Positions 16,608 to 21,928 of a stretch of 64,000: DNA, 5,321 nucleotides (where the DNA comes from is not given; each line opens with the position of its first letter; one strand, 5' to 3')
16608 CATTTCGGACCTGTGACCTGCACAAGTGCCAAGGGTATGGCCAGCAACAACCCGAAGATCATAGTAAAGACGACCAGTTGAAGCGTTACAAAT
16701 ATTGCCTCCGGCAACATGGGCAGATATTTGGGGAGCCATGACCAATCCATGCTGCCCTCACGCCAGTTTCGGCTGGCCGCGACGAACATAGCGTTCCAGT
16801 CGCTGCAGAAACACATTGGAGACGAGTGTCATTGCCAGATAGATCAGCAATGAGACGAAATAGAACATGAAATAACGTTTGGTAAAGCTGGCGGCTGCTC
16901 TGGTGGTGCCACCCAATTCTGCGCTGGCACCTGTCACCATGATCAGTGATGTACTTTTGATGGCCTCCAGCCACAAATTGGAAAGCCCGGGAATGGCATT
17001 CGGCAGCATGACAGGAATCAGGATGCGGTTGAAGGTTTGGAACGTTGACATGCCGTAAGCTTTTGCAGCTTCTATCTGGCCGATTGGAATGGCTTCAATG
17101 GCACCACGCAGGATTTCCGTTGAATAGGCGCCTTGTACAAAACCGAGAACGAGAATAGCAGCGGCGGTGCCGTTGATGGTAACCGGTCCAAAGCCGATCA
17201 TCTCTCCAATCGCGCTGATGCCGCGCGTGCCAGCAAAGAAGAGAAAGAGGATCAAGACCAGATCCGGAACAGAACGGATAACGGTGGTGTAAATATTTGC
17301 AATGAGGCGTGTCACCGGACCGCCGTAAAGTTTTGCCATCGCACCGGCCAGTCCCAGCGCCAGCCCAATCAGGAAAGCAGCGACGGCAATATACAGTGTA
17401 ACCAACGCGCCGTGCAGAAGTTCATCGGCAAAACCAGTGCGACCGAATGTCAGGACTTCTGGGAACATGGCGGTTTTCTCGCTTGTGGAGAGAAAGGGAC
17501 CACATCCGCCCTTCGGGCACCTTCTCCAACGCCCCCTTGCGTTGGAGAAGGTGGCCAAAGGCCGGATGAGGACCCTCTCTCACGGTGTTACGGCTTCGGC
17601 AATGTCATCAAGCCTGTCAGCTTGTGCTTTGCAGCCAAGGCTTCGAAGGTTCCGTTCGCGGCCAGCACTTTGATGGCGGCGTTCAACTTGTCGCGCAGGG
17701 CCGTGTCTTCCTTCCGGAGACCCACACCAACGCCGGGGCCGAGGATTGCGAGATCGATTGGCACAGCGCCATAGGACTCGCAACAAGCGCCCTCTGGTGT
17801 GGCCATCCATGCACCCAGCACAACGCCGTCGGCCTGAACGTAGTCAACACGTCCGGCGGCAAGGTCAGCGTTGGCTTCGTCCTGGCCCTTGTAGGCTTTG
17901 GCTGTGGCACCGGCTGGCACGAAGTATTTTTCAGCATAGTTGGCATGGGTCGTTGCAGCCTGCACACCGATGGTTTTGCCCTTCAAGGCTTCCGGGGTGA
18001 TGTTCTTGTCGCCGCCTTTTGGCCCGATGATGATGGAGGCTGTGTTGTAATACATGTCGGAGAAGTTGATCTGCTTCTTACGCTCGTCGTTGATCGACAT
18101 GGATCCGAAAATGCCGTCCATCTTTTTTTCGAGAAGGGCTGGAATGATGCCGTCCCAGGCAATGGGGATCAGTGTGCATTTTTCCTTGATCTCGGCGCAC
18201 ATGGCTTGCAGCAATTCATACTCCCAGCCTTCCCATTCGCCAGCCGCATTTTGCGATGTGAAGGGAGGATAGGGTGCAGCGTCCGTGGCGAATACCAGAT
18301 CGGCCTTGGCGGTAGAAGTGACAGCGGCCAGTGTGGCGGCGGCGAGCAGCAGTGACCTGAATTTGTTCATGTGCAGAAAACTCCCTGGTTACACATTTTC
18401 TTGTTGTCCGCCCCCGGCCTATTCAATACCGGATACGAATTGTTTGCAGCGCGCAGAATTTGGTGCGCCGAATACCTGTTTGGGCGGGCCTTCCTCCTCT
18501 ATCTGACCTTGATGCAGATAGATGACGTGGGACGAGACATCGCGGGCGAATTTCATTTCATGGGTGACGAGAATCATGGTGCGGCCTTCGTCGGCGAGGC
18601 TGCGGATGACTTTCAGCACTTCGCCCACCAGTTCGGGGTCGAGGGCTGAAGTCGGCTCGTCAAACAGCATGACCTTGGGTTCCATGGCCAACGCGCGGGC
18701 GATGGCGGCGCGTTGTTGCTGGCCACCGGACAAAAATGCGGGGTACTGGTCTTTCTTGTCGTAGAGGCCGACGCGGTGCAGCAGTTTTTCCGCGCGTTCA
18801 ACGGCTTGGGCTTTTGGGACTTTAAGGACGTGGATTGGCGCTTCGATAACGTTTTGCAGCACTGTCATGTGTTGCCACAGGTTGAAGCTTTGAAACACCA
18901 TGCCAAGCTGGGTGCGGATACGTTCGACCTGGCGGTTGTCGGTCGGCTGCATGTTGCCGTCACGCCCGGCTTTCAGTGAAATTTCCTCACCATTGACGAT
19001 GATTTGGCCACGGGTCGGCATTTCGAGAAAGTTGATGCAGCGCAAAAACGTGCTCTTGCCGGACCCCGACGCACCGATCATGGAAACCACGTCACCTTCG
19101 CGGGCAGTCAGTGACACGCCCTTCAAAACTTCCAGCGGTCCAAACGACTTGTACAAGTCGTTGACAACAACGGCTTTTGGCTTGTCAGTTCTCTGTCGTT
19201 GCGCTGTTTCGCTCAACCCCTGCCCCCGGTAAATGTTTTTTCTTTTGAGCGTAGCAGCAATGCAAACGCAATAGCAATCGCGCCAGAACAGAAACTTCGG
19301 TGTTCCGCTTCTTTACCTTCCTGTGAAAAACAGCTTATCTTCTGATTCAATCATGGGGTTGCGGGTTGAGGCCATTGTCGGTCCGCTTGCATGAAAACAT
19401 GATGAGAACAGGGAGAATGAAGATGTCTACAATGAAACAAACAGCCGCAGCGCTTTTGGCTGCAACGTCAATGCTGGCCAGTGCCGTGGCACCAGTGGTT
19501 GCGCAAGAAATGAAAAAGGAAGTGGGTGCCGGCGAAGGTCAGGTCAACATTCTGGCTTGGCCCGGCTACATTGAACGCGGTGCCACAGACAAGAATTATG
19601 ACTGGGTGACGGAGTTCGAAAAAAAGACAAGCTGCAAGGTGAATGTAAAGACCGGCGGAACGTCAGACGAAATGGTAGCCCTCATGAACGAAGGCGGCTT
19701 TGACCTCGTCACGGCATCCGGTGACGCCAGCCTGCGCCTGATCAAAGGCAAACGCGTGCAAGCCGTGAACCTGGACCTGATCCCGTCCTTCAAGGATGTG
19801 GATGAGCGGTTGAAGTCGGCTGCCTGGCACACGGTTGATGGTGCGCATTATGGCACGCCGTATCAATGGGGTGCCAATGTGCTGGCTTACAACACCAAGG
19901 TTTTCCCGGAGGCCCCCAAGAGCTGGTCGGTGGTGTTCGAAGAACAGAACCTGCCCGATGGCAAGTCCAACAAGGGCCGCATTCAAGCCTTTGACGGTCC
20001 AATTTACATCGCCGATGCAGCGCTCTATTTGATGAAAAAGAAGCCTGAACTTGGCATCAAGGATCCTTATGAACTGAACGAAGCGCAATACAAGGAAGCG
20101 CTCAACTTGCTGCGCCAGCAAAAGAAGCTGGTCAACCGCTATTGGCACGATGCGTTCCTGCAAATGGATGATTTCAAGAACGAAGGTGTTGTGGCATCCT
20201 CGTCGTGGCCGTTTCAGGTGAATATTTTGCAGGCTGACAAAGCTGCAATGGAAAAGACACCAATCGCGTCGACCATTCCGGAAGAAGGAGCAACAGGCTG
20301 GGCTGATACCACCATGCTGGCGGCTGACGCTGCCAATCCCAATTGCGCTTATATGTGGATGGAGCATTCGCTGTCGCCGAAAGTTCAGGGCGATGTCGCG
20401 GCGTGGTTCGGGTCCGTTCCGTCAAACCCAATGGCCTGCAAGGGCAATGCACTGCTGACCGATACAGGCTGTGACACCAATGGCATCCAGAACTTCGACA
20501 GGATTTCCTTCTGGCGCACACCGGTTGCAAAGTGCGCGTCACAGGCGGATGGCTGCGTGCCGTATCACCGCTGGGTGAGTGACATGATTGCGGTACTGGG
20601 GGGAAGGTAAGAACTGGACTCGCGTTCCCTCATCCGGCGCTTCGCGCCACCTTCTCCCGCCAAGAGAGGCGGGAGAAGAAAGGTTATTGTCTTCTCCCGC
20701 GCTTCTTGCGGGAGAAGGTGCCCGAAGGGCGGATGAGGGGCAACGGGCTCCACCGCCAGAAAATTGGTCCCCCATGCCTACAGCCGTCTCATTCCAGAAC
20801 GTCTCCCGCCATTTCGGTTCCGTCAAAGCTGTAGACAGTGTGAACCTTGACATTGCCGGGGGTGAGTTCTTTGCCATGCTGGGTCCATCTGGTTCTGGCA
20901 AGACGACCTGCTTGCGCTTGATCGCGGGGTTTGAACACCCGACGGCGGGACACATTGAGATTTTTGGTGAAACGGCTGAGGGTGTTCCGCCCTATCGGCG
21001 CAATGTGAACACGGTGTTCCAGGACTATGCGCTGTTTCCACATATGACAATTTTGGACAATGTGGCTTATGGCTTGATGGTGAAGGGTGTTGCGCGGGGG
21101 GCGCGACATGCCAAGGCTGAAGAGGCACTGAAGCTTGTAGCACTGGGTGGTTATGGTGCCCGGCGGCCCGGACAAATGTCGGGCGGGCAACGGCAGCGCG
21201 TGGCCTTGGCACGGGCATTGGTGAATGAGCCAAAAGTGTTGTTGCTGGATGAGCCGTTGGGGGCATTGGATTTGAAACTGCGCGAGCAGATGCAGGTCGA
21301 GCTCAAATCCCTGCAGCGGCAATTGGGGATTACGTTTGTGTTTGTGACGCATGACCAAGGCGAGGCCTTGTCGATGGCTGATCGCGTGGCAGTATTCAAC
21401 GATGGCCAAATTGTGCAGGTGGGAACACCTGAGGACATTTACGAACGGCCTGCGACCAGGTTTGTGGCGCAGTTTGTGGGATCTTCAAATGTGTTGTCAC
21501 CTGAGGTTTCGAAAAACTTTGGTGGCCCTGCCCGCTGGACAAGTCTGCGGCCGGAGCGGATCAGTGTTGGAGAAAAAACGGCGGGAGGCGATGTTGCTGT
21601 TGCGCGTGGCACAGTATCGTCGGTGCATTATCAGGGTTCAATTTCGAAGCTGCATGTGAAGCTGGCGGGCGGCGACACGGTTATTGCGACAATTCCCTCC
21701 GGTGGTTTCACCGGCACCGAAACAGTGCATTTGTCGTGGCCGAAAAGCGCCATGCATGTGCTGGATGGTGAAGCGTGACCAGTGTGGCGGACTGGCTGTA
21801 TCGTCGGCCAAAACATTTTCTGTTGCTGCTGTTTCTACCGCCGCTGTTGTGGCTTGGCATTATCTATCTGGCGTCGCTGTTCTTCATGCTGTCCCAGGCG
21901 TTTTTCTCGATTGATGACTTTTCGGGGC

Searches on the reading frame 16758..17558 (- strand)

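Call 13: search_protein_families(library=ncbifam, proteins=[window:16758-17558:-], max_evalue=0.00001)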
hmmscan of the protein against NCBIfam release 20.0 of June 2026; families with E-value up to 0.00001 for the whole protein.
window:16758-17558:- (266 aa): 12 families
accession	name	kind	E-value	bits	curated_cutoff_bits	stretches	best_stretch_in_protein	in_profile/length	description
NF011714.0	PRK15135.1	subfamily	9.9e-49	166.2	319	1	42-261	4-222/228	histidine ABC transporter permease HisQ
NF008337.0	PRK11123.1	equivalog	1.1e-35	123.2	277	1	47-260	7-232/238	arginine ABC transporter permease ArtQ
TIGR03004.1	ectoine_ehuC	equivalog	1.1e-32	113.6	196.95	1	46-262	6-210/214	ectoine/hydroxyectoine ABC transporter permease subunit EhuC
NF007028.0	PRK09494.1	equivalog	3.1e-29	102.4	303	1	46-259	14-217/219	glutamine ABC transporter permease GlnP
NF011651.0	PRK15069.1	subfamily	1.6e-26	93.1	306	1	48-256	20-226/237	histidine ABC transporter permease HisM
NF011680.0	PRK15100.1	equivalog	4.8e-26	92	300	1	47-261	15-217/222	cystine ABC transporter permease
TIGR03003.1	ectoine_ehuD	equivalog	9.2e-22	78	205.2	1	46-256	12-210/212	ectoine/hydroxyectoine ABC transporter permease subunit EhuD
NF008336.0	PRK11122.1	equivalog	4.6e-21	75.5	248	1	44-257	5-214/222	arginine ABC transporter permease ArtM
NF011687.0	PRK15107.1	equivalog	1e-15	58.2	318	1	47-250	16-215/224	glutamate/aspartate ABC transporter permease GltK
TIGR01726.1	HEQRo_perm_3TM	subfamily_domain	1.5e-15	57.5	42.2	1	45-152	3-99/99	ABC transporter permease subunit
TIGR01097.1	PhnE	equivalog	3.8e-07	29.8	216.7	1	41-190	51-186/252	phosphonate ABC transporter, permease protein PhnE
NF045476.1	Opp4C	equivalog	6.2e-07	29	350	1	46-189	71-199/278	oligopeptide ABC transporter permease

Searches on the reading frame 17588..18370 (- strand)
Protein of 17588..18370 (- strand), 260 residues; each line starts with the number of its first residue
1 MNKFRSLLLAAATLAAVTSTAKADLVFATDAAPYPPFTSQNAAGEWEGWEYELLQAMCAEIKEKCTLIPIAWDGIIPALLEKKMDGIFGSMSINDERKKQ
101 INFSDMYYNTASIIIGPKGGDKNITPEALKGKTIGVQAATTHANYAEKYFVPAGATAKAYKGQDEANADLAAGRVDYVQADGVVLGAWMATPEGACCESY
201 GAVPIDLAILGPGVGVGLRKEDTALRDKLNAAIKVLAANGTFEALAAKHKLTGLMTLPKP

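Call 13: search_protein_families(library=ncbifam, proteins=[window:17588-18370:-], max_evalue=0.00001)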
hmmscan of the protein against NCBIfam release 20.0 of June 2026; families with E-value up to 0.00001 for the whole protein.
window:17588-18370:- (260 aa): 14 families
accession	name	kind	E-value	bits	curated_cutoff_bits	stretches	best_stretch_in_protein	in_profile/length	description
TIGR01096.1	3A0103s03R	subfamily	5.7e-62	209.5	256.35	1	7-248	7-248/250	lysine/arginine/ornithine ABC transporter substrate-binding protein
NF011965.0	PRK15437.1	equivalog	2.6e-45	155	459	1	6-249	9-252/260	histidine ABC transporter substrate-binding protein HisJ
NF041764.1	ArtI_Ecoli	equivalog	9.9e-43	146.3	522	1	9-248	5-239/243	arginine ABC transporter substrate-binding protein ArtI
NF011586.0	PRK15010.1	equivalog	1.2e-42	146.2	440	1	7-249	10-252/260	lysine/arginine/ornithine ABC transporter substrate-binding protein ArgT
NF041765.1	ArtJ_Ecoli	equivalog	2.6e-41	141.8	510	1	7-247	4-238/243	arginine ABC transporter substrate-binding protein ArtJ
NF011583.0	PRK15007.1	subfamily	1.2e-40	139.4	358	1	9-248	5-239/243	arginine ABC transporter substrate-binding protein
NF007029.0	PRK09495.1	equivalog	5e-29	101.8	303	1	7-248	7-241/248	glutamine ABC transporter substrate-binding protein GlnH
NF008426.0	PRK11260.1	equivalog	9e-26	90.7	312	1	33-249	50-259/266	cystine ABC transporter substrate-binding protein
NF052427.1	StpK7MSMEG_1200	equivalog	1.6e-11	43.4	900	1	24-249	363-584/601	serine/threonine protein kinase StpK7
TIGR02995.1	ectoine_ehuB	equivalog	2.7e-09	36.7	190.9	1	31-249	39-259/275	ectoine/hydroxyectoine ABC transporter substrate-binding protein EhuB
TIGR04262.1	orph_peri_GRRM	subfamily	7.8e-09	35.2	190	1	37-189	14-167/257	extracellular substrate binding-like orphan protein GrrP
NF008112.0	PRK10859.1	equivalog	5.3e-08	31.7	354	1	25-147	45-165/483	membrane-bound lytic murein transglycosylase MltF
NF008885.0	PRK11917.1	equivalog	2.6e-07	30.4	373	1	41-182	56-201/259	bifunctional adhesin/ABC transporter aspartate/glutamate-binding protein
NF008063.0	PRK10797.1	subfamily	7.4e-06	25.3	375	0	64-143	87-165/302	glutamate/aspartate ABC transporter substrate-binding protein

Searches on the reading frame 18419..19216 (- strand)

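Call 13: search_protein_families(library=ncbifam, proteins=[window:18419-19216:-], max_evalue=0.00001)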
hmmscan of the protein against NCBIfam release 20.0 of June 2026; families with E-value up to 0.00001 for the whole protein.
window:18419-19216:- (265 aa): 187 families (the best 25 are shown)
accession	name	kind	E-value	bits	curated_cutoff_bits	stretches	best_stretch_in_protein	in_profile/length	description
NF007908.0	PRK10619.1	equivalog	3.3e-113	377.1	466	1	16-263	6-254/257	histidine ABC transporter ATP-binding protein HisP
NF008428.0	PRK11264.1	equivalog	1.2e-93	313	406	1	15-262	3-245/250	L-cystine ABC transporter ATP-binding protein TcyN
TIGR03005.1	ectoine_ehuA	equivalog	4.4e-93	311.1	345.4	1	18-264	3-250/252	ectoine/hydroxyectoine ABC transporter ATP-binding protein EhuA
NF007027.0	PRK09493.1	equivalog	1.2e-84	283.4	379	1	19-262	5-237/240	glutamine ABC transporter ATP-binding protein GlnQ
NF008338.0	PRK11124.1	equivalog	1.7e-77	260.2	369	1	16-262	3-241/242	arginine ABC transporter ATP-binding protein ArtP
TIGR00972.1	3a0107s01c2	equivalog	1.5e-61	207.9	343.2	1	18-263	4-245/248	phosphate ABC transporter ATP-binding protein PstB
TIGR02314.1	ABC_MetN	equivalog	4.4e-57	193.7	499.7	1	27-262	17-242/343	methionine ABC transporter ATP-binding protein MetN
TIGR00968.1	3a0106s01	subfamily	1.4e-56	191.7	342.75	1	16-261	1-231/237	sulfate ABC transporter ATP-binding protein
TIGR02315.1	ABC_phnC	equivalog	7.1e-54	182.8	266.1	1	16-248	2-233/243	phosphonate ABC transporter ATP-binding protein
TIGR03265.1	PhnT2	equivalog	3.2e-53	181.2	457.7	1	15-262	4-236/353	putative 2-aminoethylphosphonate ABC transporter ATP-binding protein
TIGR02673.1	FtsE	equivalog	1e-52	178.9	264.85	1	21-238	7-214/214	cell division ATP-binding protein FtsE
TIGR01186.1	proV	subfamily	2e-50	172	326.6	1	30-263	8-232/363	betaine/proline/choline family ABC transporter ATP-binding protein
TIGR04521.1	ECF_ATPase_2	equivalog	3e-50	170.9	330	1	29-253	19-237/279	energy-coupling factor transporter ATPase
NF006987.0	PRK09452.1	equivalog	6.6e-49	166.6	482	1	4-264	6-251/378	spermidine/putrescine ABC transporter ATP-binding protein PotA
NF008105.0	PRK10851.1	equivalog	2.8e-48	164.4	502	1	16-262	3-238/362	sulfate/thiosulfate ABC transporter ATP-binding protein CysA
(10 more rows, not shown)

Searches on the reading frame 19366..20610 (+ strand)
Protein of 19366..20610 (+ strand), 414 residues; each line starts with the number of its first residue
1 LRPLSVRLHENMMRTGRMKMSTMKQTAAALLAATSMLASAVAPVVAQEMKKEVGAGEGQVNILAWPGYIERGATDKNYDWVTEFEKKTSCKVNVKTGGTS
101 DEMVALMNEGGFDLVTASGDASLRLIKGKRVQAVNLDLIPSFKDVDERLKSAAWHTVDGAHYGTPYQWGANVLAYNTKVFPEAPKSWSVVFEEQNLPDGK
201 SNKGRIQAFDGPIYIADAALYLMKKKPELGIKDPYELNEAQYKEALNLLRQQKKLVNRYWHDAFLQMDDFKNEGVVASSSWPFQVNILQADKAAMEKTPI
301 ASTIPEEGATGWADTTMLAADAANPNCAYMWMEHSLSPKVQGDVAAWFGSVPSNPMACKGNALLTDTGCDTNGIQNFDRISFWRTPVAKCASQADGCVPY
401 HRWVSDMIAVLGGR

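Call 13: search_protein_families(library=ncbifam, proteins=[window:19366-20610:+], max_evalue=0.00001)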
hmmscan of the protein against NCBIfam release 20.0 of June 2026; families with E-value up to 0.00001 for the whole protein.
window:19366-20610:+ (414 aa): 3 families
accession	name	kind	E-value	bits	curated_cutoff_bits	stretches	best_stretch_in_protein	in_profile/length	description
NF041888.1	ABC_SBP_YdcS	equivalog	1.3e-188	626.6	725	1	30-414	4-379/379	putative ABC transporter substrate-binding protein YdcS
NF007962.0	PRK10682.1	equivalog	2.7e-18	66.1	636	1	37-345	9-309/370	spermidine/putrescine ABC transporter substrate-binding protein PotF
NF007048.0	PRK09501.1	equivalog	3.5e-09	36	582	1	60-354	29-297/348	spermidine/putrescine ABC transporter substrate-binding protein PotD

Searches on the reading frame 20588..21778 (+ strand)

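Call 13: search_protein_families(library=ncbifam, proteins=[window:20588-21778:+], max_evalue=0.00001)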
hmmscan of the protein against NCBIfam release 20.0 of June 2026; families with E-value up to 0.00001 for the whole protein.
window:20588-21778:+ (396 aa): 186 families (the best 25 are shown)
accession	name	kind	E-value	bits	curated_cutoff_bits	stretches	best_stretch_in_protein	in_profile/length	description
NF006987.0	PRK09452.1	equivalog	1.1e-108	363.3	482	1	66-309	17-260/378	spermidine/putrescine ABC transporter ATP-binding protein PotA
TIGR01187.1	potA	subfamily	4.8e-105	351.2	355.6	1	97-305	1-209/325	polyamine ABC transporter ATP-binding protein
NF043075.1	MMSYN1_0197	equivalog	2.7e-102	342.2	550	1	67-307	3-243/341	spermidine/putrescine ABC transporter ATP-binding protein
TIGR03265.1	PhnT2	equivalog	1.4e-99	333.7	457.7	1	66-310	4-248/353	putative 2-aminoethylphosphonate ABC transporter ATP-binding protein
NF008653.0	PRK11650.1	subfamily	2e-93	313.3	432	1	66-306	3-246/357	sn-glycerol-3-phosphate ABC transporter ATP-binding protein UgpC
NF008621.0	PRK11607.1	equivalog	7.1e-93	311.4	613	1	67-304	20-257/377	putrescine ABC transporter ATP-binding subunit PotG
TIGR00968.1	3a0106s01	subfamily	1.9e-86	289.4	342.75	1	69-303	3-237/237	sulfate ABC transporter ATP-binding protein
TIGR03258.1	PhnT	equivalog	1.6e-85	287.3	499.15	1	67-307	9-250/359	2-aminoethylphosphonate ABC transport system ATP-binding subunit PhnT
NF008513.0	PRK11432.1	equivalog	7.1e-84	281.7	496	1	67-312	7-252/351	ferric ABC transporter ATP-binding protein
NF040933.2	ABC_arch_GlcV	equivalog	2.7e-78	263.4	450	1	67-360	3-324/357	glucose ABC transporter ATP-binding protein GlcV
NF008105.0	PRK10851.1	equivalog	3.4e-77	259.6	502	1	67-308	3-248/362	sulfate/thiosulfate ABC transporter ATP-binding protein CysA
NF040840.2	tungstate_WtpC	equivalog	9.3e-77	258.6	440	1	69-311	4-245/347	tungstate ABC transporter ATP-binding protein WtpC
NF008233.0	PRK11000.1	equivalog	1.1e-76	258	568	1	66-301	3-238/369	maltose/maltodextrin ABC transporter ATP-binding protein MalK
TIGR01186.1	proV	subfamily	6.3e-76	255.8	326.6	1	76-302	3-235/363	betaine/proline/choline family ABC transporter ATP-binding protein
TIGR03415.1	ABC_choXWV_ATP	equivalog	1.9e-60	204.9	483.75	1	70-304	28-272/382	choline ABC transporter ATP-binding protein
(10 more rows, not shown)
